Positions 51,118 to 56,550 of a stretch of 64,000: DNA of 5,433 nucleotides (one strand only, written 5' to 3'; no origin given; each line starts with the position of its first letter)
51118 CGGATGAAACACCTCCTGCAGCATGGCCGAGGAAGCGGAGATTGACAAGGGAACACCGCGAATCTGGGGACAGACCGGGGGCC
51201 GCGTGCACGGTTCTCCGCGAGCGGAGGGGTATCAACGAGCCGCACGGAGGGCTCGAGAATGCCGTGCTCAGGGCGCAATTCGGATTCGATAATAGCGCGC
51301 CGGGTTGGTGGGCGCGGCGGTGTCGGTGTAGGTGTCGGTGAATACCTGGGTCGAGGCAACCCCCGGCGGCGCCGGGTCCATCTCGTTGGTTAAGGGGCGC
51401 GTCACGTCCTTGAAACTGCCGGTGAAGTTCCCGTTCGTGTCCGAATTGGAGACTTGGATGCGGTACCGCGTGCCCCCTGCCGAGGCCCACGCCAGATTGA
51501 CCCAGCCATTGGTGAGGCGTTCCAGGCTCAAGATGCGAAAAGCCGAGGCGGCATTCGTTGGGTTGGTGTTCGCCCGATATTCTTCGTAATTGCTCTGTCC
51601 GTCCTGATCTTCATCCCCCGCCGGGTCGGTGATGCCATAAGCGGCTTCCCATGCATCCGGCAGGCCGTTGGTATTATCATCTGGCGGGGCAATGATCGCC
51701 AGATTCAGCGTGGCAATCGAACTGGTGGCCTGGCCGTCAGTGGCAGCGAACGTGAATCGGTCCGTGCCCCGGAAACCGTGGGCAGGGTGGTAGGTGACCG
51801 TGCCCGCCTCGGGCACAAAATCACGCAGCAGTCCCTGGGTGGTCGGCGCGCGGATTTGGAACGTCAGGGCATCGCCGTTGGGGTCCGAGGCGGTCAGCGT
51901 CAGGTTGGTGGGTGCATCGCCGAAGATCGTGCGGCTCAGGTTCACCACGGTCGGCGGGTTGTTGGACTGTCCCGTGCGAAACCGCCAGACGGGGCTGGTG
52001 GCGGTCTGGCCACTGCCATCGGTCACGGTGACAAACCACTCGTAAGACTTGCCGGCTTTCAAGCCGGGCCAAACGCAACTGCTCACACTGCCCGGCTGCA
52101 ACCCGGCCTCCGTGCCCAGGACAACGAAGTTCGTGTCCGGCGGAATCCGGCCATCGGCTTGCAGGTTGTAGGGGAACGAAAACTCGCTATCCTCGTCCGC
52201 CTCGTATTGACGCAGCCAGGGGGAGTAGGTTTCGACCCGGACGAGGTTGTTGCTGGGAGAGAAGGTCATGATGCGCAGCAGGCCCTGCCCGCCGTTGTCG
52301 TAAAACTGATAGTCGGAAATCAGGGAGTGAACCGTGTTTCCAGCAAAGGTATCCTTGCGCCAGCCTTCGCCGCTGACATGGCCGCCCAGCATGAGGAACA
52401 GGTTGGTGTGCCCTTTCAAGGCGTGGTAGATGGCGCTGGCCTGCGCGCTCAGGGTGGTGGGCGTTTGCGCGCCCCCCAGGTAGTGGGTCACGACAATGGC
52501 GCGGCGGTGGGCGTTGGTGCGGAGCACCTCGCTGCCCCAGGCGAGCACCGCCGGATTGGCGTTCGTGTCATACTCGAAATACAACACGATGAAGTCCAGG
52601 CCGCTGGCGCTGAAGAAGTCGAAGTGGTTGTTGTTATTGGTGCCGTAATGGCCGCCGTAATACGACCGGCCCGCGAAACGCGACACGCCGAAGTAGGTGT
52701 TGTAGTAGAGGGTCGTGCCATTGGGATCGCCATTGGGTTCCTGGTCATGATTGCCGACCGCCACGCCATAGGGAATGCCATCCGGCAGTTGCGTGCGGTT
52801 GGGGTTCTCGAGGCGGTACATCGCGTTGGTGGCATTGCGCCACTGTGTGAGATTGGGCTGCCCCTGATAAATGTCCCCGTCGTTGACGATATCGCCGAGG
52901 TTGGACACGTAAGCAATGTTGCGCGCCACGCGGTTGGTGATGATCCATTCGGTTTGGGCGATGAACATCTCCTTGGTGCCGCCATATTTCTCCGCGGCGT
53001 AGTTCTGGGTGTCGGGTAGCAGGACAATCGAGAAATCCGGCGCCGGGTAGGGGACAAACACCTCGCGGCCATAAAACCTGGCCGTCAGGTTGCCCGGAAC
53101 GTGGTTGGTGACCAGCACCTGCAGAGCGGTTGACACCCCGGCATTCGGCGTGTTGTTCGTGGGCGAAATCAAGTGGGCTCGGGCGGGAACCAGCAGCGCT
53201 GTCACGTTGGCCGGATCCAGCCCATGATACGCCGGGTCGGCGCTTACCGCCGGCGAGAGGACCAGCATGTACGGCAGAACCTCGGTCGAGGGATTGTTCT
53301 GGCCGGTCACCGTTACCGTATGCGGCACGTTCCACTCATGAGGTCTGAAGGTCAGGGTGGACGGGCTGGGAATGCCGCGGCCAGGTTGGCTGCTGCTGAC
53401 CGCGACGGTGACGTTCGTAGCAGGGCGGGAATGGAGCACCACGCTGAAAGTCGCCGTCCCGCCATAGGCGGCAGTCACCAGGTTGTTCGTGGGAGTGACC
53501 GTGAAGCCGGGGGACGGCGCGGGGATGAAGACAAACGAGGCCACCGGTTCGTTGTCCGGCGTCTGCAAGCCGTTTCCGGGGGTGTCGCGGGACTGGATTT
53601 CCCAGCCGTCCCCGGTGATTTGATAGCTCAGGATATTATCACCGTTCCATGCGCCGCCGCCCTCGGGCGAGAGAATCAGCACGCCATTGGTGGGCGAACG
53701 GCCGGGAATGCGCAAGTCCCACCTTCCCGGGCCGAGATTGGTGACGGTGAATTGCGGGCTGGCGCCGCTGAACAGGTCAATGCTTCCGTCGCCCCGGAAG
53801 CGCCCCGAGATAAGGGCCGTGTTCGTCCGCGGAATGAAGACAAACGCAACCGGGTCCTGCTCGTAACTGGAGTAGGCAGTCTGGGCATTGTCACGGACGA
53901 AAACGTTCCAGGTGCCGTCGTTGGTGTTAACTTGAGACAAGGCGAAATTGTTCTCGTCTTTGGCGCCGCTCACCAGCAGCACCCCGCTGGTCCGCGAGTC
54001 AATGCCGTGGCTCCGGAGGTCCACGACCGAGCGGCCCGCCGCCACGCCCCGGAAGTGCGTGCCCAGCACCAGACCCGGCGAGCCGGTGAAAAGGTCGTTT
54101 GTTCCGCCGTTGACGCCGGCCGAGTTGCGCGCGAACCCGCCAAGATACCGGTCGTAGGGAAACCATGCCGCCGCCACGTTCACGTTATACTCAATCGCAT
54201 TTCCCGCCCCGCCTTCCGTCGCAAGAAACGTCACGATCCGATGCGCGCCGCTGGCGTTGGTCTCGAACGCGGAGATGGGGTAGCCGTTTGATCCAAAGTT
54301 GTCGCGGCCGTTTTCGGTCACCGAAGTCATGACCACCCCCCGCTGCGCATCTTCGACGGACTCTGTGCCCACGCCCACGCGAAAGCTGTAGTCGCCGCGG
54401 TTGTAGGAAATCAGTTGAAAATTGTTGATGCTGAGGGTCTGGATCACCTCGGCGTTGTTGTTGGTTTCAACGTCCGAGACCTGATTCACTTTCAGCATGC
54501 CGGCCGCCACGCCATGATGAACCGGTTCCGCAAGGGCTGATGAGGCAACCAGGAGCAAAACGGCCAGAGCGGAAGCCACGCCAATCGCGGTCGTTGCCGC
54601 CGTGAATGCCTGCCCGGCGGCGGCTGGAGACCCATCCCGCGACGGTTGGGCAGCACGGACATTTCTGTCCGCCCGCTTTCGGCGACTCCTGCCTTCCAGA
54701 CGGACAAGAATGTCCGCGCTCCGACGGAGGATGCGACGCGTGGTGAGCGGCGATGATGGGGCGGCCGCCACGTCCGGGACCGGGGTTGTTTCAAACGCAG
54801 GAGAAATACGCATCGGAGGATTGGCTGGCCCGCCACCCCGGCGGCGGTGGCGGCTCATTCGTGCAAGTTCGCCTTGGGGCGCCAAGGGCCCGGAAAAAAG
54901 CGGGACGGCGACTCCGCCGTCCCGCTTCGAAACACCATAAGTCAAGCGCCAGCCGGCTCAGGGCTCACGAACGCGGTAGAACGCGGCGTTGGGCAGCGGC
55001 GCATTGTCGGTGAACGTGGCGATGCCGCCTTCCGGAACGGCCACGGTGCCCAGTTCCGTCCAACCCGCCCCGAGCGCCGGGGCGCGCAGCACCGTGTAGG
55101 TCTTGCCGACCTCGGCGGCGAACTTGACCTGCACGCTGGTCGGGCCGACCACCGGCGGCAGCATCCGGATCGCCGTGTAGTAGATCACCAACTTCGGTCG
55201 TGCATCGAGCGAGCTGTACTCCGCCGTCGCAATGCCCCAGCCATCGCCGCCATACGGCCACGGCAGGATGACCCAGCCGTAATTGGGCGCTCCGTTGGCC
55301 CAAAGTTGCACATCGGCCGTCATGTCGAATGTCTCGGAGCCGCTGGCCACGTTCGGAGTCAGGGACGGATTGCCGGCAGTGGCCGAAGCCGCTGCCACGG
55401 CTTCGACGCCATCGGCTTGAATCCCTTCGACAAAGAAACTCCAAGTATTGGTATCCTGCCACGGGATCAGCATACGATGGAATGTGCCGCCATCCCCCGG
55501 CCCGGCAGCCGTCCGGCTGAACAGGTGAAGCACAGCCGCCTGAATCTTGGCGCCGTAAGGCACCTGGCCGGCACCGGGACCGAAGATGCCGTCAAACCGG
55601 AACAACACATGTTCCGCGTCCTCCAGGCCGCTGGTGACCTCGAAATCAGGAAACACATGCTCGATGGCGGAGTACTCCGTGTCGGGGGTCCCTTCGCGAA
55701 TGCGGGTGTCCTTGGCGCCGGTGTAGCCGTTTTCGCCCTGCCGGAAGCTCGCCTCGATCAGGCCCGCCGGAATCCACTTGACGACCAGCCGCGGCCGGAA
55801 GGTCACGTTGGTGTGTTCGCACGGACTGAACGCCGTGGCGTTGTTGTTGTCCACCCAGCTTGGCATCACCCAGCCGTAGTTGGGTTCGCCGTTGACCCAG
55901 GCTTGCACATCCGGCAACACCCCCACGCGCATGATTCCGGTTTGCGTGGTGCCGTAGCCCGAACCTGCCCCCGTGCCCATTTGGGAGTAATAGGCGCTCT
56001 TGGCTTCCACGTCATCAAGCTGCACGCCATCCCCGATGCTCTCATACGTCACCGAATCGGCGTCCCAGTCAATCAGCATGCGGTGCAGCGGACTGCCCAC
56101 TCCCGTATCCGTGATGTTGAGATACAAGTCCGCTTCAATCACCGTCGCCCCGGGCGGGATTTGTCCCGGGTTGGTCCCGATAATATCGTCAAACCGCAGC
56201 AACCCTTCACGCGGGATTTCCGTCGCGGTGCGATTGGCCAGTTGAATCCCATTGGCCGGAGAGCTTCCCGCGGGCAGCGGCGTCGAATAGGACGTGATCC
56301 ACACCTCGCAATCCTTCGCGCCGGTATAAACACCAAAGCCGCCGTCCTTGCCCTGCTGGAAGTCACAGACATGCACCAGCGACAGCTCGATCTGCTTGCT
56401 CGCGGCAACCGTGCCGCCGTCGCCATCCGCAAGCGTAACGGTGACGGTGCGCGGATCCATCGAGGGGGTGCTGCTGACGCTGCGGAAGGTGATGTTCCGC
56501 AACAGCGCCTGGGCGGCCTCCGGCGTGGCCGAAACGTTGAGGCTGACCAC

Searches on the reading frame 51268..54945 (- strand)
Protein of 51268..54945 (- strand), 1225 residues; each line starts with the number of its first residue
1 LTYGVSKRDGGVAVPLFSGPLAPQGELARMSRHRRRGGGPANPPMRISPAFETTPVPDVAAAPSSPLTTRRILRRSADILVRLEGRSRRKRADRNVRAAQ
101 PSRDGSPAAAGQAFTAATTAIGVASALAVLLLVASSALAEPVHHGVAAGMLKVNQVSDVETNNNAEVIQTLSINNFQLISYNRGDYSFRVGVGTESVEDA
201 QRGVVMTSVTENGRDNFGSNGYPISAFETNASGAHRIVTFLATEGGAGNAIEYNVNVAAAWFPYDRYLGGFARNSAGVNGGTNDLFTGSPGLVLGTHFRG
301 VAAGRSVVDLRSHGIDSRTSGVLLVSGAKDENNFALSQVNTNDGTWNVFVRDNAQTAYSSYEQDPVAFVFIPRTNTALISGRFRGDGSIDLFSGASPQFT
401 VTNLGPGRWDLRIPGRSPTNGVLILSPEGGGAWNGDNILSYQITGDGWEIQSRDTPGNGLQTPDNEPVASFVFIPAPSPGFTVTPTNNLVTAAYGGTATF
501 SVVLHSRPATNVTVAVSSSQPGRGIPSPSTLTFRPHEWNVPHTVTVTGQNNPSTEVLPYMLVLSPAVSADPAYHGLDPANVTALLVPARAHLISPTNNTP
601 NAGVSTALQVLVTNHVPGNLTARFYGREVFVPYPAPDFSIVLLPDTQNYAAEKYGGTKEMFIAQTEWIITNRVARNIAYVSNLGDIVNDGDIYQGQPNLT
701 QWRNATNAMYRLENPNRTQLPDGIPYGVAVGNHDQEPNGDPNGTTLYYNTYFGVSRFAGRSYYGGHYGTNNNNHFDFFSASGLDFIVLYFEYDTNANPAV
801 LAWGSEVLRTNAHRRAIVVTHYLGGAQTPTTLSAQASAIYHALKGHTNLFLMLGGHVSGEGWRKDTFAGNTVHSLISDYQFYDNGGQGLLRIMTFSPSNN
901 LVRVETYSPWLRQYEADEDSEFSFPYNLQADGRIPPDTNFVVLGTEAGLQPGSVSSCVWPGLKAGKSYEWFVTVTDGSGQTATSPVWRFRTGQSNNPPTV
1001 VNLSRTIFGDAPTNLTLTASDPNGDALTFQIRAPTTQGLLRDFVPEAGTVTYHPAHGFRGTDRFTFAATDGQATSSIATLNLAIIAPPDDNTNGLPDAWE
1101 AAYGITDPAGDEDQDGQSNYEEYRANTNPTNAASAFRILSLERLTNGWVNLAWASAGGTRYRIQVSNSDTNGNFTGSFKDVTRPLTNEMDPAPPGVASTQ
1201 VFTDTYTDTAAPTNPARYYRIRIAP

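Call 4: search_protein_families(library=pfam, proteins=[window:51268-54945:-], max_evalue=1)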
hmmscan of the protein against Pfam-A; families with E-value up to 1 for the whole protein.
window:51268-54945:- (1225 aa): 7 families
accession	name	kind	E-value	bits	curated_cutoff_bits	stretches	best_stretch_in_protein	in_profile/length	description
PF17963.7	Big_9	-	3.1e-12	47.6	23.6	1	995-1082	1-88/89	Bacterial Ig domain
PF17892.7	Cadherin_5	-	2.1e-07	31.1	26.5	1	1015-1084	29-97/98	Cadherin-like domain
PF17803.7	Cadherin_4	-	0.00089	20.2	25.1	1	994-1052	10-71/71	Bacterial cadherin-like domain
PF18884.5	TSP3_bac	-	0.01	16.1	25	1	1113-1132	3-22/22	Bacterial TSP3 repeat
PF25788.1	Ig_Rha78A_N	-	0.031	15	27.4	1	960-992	69-102/105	Rha78A-like, N-terminal immunoglobulin domain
PF03381.20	CDC50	-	0.16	11.8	28.6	1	647-680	230-263/286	LEM3 (ligand-effect modulator 3) family / CDC50 family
PF22352.2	K319L-like_PKD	-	0.83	10.1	27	0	964-986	58-80/84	K319L-like, PKD domain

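Call 5: search_protein_families(library=ncbifam, proteins=[window:51268-54945:-], max_evalue=1)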
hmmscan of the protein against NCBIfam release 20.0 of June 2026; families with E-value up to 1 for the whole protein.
window:51268-54945:- (1225 aa): 2 families
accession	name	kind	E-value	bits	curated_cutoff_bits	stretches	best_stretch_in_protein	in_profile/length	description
NF012211.1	tand_rpt_95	domain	3.1e-09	36.7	90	1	1014-1086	14-86/98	tandem-95 repeat protein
NF042425.1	Amuc_1099_fam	equivalog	2.4e-05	24.1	50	1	1108-1135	126-153/321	Amuc_1099 family pilus-like system protein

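Call 32: search_solved_structures(query=window:51268-54945:-, max_evalue=0.01)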
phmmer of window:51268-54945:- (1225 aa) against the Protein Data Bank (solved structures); distinct sequences matched with E-value up to 0.01: 0.

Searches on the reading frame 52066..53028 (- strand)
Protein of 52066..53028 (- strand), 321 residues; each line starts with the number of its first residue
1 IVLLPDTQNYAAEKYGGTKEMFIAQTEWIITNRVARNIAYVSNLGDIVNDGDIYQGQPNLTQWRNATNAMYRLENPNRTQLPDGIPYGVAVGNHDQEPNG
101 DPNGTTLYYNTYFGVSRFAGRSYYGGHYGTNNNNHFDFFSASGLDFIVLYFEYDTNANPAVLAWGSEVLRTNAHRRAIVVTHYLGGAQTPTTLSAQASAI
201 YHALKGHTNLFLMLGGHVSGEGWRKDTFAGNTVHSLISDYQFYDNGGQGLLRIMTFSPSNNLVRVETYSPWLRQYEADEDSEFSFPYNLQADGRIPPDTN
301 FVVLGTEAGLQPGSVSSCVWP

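Call 63: search_protein_families(library=pfam, proteins=[window:52066-53028:-], max_evalue=10)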
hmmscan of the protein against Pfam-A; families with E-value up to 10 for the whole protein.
window:52066-53028:- (321 aa): 1 family
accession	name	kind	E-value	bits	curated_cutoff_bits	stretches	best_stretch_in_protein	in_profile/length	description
PF03381.20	CDC50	-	0.11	12.3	28.6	1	8-41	230-263/286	LEM3 (ligand-effect modulator 3) family / CDC50 family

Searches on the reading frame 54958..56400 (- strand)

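Call 63: search_protein_families(library=pfam, proteins=[window:54958-56400:-], max_evalue=10)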
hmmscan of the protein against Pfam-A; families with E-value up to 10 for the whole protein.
window:54958-56400:- (480 aa): 2 families
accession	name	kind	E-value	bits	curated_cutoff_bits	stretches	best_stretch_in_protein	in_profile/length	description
PF21985.2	TR61B_FKBP-like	-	0.26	11.6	27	1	66-81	34-49/55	TR61B FKBP-like domain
PF11530.13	Pilin_PilX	-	0.26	11.6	25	1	402-448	39-86/127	Minor type IV pilin, PilX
